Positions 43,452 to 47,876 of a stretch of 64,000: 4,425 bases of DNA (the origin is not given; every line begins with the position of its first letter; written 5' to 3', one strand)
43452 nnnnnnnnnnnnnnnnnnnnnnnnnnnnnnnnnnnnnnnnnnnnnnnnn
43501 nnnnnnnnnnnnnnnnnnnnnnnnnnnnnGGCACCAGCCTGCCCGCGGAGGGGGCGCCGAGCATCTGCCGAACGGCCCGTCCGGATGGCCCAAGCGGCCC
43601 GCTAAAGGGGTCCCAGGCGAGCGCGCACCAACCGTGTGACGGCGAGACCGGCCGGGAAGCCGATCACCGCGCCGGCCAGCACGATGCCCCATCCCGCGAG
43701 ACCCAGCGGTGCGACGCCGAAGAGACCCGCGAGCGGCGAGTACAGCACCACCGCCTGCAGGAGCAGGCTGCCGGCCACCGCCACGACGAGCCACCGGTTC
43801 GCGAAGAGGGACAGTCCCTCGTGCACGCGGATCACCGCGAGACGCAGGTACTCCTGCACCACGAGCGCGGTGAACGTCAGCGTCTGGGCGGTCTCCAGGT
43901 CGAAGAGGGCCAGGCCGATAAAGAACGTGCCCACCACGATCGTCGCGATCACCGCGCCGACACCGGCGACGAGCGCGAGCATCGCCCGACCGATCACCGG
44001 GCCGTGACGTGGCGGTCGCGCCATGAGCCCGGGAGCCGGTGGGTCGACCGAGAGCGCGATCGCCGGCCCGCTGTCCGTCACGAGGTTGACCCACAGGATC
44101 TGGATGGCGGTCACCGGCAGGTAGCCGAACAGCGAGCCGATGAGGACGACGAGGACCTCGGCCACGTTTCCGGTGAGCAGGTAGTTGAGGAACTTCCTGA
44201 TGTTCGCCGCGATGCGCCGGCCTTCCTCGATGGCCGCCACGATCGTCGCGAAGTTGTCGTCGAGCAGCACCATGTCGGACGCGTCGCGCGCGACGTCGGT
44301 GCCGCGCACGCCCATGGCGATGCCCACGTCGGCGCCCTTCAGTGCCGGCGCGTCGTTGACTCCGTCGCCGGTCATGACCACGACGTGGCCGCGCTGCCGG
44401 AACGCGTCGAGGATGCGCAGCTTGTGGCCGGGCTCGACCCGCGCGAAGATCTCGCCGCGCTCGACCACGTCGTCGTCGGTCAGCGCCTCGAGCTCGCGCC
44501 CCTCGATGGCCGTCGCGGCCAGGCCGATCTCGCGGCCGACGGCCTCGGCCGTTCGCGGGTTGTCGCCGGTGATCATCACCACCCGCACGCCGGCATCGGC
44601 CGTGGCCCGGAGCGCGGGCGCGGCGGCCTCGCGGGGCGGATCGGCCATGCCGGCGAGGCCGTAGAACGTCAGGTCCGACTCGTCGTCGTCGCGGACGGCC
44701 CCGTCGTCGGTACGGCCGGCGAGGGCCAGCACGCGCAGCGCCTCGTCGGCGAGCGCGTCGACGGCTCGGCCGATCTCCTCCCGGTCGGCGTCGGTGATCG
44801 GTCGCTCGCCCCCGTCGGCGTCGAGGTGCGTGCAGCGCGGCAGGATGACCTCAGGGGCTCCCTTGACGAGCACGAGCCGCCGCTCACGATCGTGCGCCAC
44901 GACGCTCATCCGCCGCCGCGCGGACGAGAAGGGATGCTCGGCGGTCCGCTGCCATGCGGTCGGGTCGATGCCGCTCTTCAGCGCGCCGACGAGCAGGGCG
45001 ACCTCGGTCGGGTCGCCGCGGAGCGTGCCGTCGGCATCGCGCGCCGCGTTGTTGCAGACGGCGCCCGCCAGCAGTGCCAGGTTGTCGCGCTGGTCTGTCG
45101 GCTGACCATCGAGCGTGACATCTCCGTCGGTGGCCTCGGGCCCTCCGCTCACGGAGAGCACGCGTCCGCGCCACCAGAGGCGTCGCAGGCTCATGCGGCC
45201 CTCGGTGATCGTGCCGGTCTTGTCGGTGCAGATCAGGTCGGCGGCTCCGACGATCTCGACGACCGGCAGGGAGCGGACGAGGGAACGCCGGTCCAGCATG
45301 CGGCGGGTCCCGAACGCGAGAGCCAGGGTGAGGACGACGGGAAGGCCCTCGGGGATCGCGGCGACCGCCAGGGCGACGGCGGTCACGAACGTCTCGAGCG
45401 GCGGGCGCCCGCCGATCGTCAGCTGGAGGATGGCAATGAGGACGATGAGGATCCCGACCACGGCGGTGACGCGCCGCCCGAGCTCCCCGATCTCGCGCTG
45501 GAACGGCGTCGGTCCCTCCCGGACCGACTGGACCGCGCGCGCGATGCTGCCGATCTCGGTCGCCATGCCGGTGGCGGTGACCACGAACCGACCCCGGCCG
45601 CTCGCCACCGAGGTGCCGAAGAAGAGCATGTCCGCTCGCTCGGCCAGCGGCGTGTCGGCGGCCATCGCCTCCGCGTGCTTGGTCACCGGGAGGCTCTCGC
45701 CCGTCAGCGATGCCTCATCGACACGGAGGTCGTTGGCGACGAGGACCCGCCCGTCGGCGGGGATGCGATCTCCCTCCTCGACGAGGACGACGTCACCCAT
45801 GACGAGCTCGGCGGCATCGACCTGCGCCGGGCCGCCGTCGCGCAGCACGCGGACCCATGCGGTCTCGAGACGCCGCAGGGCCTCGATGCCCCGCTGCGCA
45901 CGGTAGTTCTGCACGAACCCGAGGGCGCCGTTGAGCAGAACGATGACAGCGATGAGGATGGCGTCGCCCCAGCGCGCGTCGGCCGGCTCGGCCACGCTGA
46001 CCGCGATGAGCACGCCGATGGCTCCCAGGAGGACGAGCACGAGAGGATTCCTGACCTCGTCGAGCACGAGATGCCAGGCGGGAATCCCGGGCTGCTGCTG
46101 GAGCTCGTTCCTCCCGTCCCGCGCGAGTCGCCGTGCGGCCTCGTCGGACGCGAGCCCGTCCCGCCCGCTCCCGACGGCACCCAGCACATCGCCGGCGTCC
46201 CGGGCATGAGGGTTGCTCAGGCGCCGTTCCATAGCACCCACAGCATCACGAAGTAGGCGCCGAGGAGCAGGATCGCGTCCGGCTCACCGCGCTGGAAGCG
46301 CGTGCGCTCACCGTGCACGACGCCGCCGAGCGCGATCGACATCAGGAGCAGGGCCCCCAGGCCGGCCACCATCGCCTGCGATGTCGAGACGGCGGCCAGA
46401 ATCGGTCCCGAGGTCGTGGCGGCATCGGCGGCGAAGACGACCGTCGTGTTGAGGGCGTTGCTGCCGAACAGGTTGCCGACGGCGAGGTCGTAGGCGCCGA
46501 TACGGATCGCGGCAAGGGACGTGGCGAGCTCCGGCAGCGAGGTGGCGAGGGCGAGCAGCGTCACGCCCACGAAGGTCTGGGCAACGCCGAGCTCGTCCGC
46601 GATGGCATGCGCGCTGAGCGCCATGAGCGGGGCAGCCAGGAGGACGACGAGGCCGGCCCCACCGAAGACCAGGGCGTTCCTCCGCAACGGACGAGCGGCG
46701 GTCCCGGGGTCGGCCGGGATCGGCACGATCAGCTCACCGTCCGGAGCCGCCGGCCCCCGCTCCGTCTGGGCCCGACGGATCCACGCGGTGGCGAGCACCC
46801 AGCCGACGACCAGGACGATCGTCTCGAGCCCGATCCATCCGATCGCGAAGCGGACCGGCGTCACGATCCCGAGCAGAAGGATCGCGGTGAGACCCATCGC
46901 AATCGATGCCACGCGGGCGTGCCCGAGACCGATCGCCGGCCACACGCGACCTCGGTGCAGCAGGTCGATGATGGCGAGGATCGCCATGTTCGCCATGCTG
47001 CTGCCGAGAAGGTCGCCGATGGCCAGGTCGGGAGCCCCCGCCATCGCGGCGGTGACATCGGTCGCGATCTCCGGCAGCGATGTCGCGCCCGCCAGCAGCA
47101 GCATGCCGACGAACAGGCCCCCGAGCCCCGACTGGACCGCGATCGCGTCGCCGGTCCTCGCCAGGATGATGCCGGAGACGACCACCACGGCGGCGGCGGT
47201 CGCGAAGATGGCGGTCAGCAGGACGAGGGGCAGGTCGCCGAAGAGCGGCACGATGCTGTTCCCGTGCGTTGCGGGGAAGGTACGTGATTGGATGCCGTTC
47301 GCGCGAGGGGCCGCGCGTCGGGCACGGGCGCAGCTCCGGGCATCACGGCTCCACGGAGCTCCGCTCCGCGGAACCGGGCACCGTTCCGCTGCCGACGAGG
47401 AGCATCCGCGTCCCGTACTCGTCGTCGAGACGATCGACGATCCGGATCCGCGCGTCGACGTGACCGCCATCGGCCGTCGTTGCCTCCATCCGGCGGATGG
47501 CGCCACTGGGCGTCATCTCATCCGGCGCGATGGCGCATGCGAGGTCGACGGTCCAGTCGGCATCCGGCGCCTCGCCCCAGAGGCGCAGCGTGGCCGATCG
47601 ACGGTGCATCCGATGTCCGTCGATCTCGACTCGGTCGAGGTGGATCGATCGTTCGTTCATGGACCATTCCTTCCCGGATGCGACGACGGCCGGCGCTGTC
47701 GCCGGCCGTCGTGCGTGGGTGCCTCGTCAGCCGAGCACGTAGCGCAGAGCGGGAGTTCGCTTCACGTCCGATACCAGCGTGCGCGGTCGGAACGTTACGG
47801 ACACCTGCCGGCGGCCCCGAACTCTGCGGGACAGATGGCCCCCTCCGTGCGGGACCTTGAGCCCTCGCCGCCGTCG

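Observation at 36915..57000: Dormancy/hypoxia-type stress island organised around a DosS/DosR-like two-component system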

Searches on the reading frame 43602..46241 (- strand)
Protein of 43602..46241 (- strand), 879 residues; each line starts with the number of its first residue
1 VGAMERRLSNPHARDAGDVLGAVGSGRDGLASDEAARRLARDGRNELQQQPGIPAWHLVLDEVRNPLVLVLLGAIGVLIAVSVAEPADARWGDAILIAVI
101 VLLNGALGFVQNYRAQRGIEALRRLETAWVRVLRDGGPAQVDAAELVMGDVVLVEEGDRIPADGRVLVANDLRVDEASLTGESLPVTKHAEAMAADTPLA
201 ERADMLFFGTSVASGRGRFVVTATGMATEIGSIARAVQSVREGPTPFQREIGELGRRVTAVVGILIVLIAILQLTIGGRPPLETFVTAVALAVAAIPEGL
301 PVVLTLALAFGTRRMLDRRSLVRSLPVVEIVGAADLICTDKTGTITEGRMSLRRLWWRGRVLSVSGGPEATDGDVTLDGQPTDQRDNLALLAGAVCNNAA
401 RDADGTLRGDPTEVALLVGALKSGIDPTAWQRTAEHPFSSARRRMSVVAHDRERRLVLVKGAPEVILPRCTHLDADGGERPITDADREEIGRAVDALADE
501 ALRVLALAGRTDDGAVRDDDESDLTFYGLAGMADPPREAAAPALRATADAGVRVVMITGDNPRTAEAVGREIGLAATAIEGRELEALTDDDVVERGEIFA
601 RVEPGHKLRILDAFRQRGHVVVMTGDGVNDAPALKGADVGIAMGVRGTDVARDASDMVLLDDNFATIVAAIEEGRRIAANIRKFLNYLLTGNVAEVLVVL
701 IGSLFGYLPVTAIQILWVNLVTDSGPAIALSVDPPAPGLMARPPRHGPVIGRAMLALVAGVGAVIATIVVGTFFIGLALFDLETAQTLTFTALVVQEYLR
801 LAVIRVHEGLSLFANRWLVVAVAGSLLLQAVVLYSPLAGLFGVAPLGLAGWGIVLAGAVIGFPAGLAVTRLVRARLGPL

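Call 6: search_protein_families(library=pfam, proteins=[window:43602-46241:-], max_evalue=0.01)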
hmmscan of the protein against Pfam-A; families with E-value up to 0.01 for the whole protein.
window:43602-46241:- (879 aa): 6 families
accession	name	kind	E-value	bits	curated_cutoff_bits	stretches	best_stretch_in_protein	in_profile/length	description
PF00122.25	E1-E2_ATPase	-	1.4e-52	178.3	28.1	1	129-316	6-179/181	E1-E2 ATPase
PF00689.26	Cation_ATPase_C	-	1.5e-38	132.8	27.3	1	708-867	2-171/175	Cation transporting ATPase, C-terminus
PF00702.32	Hydrolase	-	1e-17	65.6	26.4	1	335-638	2-191/191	haloacid dehalogenase-like hydrolase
PF13246.12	Cation_ATPase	-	1.9e-16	60.3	21.7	1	395-472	2-90/91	Cation transport ATPase (P-type)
PF00690.31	Cation_ATPase_N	-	2.1e-14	53.4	20.4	1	12-77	2-68/69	Cation transporter/ATPase, N-terminus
PF12710.13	HAD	-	2.2e-05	25.4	27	1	535-635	83-189/189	haloacid dehalogenase-like hydrolase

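Call 37: search_protein_families(library=ncbifam, proteins=[window:43602-46241:-], max_evalue=0.001)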
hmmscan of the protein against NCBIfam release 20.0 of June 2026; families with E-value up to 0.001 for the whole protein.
window:43602-46241:- (879 aa): 20 families
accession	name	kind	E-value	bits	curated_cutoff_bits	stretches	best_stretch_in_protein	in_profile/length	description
TIGR01522.1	ATPase-IIA2_Ca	equivalog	3e-181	604.2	798.3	1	28-841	22-819/854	calcium-transporting P-type ATPase, PMR1-type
TIGR01116.1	ATPase-IIA1_Ca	equivalog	1.2e-179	599.1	703.4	1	66-856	8-782/799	calcium-translocating P-type ATPase, SERCA-type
TIGR01523.1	ATPase-IID_K-Na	equivalog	7.9e-140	467.3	645.05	3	403-749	452-828/997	potassium/sodium efflux P-type ATPase, fungal-type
TIGR01517.1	ATPase-IIB_Ca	equivalog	3.5e-139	465.5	507.05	1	27-861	53-869/882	calcium-translocating P-type ATPase, PMCA-type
TIGR01524.1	ATPase-IIIB_Mg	equivalog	3.3e-126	422.3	610.75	2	428-793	404-775/867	magnesium-translocating P-type ATPase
TIGR01647.1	ATPase-IIIA_H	equivalog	4.6e-120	402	615.5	2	29-353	1-305/755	plasma-membrane proton-efflux P-type ATPase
TIGR01106.1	ATPase-IIC_X-K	subfamily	9.1e-120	401.2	946.1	2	28-581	35-614/997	Na,H/K antiporter P-type ATPase subunit alpha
NF011702.0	PRK15122.1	subfamily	2e-118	396.7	975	2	426-848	439-875/907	magnesium-translocating P-type ATPase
TIGR01494.1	ATPase_P-type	subfamily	6.7e-95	318.3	62.3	4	97-359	2-236/478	HAD-IC family P-type ATPase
TIGR01657.1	P-ATPase-V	hypoth_equivalog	2.5e-70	237.2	618.25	2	17-575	128-698/1055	ATP13A2 family polyamine export P-type ATPase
TIGR01525.1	ATPase-IB_hvy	subfamily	8.4e-69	232.9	346.25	3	69-353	4-267/560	heavy metal translocating P-type ATPase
TIGR01512.1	ATPase-IB2_Cd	subfamily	4.2e-54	184.1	313.5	3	85-353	12-253/494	cadmium family heavy metal-translocating P-type ATPase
TIGR01511.1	ATPase-IB1_Cu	subfamily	2.8e-49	168.4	397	3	65-353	19-280/542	copper-translocating P-type ATPase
NF008262.1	PRK11033.1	equivalog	1.4e-38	132.8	1005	2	524-727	548-717/731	zinc/cadmium/mercury/lead-transporting ATPase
NF007952.0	PRK10671.1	equivalog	1.6e-35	122.5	1316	2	529-685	648-782/838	copper-exporting P-type ATPase CopA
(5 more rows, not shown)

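Call 66: search_solved_structures(query=window:43602-46241:-, max_evalue=1e-100)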
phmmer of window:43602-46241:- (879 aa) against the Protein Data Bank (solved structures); distinct sequences matched with E-value up to 1e-100: 57.
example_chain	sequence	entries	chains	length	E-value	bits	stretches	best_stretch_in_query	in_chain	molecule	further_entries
9euq_A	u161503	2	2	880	3.3e-154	518.4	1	17-863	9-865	Calcium-transporting ATPase lmo0841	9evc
6zhf_A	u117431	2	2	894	3.7e-154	518.3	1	16-863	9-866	Calcium-transporting ATPase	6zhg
6zhh_A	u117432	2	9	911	1.8e-152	512.7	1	16-863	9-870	Calcium-transporting ATPase | Calcium-transporting ATPase lmo0841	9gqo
8iww_A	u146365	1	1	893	4.6e-143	481.6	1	27-847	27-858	Calcium-transporting ATPase type 2C member 1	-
8iwp_A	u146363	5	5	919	5.1e-143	481.4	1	27-847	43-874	Calcium-transporting ATPase type 2C member 1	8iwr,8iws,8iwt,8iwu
7yag_A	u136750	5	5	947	5.5e-143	481.3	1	27-847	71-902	Calcium-transporting ATPase type 2C member 1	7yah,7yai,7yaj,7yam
6jju_A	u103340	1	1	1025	2.2e-132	446.3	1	8-772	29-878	Sarcoplasmic/endoplasmic reticulum calcium ATPase 2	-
6ln5_A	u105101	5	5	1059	2.6e-132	446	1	8-772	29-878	Sarcoplasmic/endoplasmic reticulum calcium ATPase 2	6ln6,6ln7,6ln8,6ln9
5ztf_A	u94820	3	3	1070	2.9e-132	445.9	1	8-772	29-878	Sarcoplasmic/endoplasmic reticulum calcium ATPase 2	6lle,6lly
7bt2_A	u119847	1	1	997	3.7e-132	445.5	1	9-772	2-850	Sarcoplasmic/endoplasmic reticulum calcium ATPase 2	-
7e7s_A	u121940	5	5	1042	4.7e-132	445.2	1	9-772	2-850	Sarcoplasmic/endoplasmic reticulum calcium ATPase 2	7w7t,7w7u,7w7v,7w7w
8owa_A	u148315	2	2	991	5.3e-132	445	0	456-771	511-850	Sarcoplasmic/endoplasmic reticulum calcium ATPase 1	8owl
2dqs_A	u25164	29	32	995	5.4e-132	444.9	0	456-771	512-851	Sarcoplasmic/endoplasmic reticulum calcium ATPase 1 | SERCA1a | SARCOPLASMIC ENDOPLASMIC RETICULUM CALCIUM ATPASE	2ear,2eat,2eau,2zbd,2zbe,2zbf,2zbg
3w5b_A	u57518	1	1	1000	5.6e-132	444.9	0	456-771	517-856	SERCA1a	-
27qy_A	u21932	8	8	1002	5.6e-132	444.9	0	456-771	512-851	Sarcoplasmic/endoplasmic reticulum calcium ATPase 1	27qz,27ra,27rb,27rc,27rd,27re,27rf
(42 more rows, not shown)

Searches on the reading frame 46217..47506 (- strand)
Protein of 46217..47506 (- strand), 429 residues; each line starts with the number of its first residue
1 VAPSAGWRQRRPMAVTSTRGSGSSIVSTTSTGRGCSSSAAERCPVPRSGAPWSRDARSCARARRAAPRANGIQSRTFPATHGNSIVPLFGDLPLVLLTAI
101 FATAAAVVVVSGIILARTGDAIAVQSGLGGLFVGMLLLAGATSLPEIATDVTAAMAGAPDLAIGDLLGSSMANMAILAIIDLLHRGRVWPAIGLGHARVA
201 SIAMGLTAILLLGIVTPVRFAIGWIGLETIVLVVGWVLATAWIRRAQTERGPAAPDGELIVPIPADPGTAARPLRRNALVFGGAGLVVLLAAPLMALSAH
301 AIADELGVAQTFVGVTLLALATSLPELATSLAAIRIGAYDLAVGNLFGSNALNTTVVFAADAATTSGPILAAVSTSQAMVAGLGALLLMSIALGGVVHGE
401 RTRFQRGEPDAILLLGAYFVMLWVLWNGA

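Call 6: search_protein_families(library=pfam, proteins=[window:46217-47506:-], max_evalue=0.01)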
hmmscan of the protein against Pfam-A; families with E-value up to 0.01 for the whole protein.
window:46217-47506:- (429 aa): 1 family
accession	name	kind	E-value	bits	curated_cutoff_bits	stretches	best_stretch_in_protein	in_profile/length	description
PF01699.29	Na_Ca_ex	-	2e-31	109.4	24.9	2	278-426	3-150/151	Sodium/calcium exchanger protein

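Call 37: search_protein_families(library=ncbifam, proteins=[window:46217-47251:-], max_evalue=0.001)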
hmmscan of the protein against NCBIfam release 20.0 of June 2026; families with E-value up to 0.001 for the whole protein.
window:46217-47251:- (344 aa): 5 families
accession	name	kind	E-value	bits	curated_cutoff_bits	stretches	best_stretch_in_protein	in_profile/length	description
TIGR00367.1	TIGR00367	hypoth_equivalog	1.9e-28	99.5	179.65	1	11-335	3-311/312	calcium/sodium antiporter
NF008005.0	PRK10734.1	equivalog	1.7e-24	86.6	432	1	21-341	13-317/325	calcium/sodium antiporter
TIGR00927.1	2A1904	subfamily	1.2e-10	39.8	710.1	1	195-272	1050-1127/1209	K+-dependent Na+/Ca+ exchanger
TIGR00846.1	caca2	superfamily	1.7e-05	23.8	317.45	1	194-267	231-304/372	calcium/proton exchanger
TIGR00378.1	cax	equivalog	2.9e-05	23.4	211.15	0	192-265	206-279/349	calcium/proton exchanger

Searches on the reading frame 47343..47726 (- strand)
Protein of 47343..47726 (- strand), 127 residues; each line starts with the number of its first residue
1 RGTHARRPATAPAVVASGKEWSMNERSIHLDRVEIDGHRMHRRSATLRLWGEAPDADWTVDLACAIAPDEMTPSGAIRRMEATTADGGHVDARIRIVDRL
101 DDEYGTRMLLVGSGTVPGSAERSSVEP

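Call 6: search_protein_families(library=pfam, proteins=[window:47343-47726:-], max_evalue=0.01)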
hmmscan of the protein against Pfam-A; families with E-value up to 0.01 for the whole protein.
window:47343-47726:- (127 aa): 0 families

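Call 37: search_protein_families(library=ncbifam, proteins=[window:47343-47660:-], max_evalue=0.001)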
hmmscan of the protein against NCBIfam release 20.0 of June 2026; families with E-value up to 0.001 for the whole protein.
window:47343-47660:- (105 aa): 0 families

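Call 70: search_protein_families(library=pfam, proteins=[window:47343-47660:-], max_evalue=1)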
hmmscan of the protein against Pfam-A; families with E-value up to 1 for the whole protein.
window:47343-47660:- (105 aa): 0 families
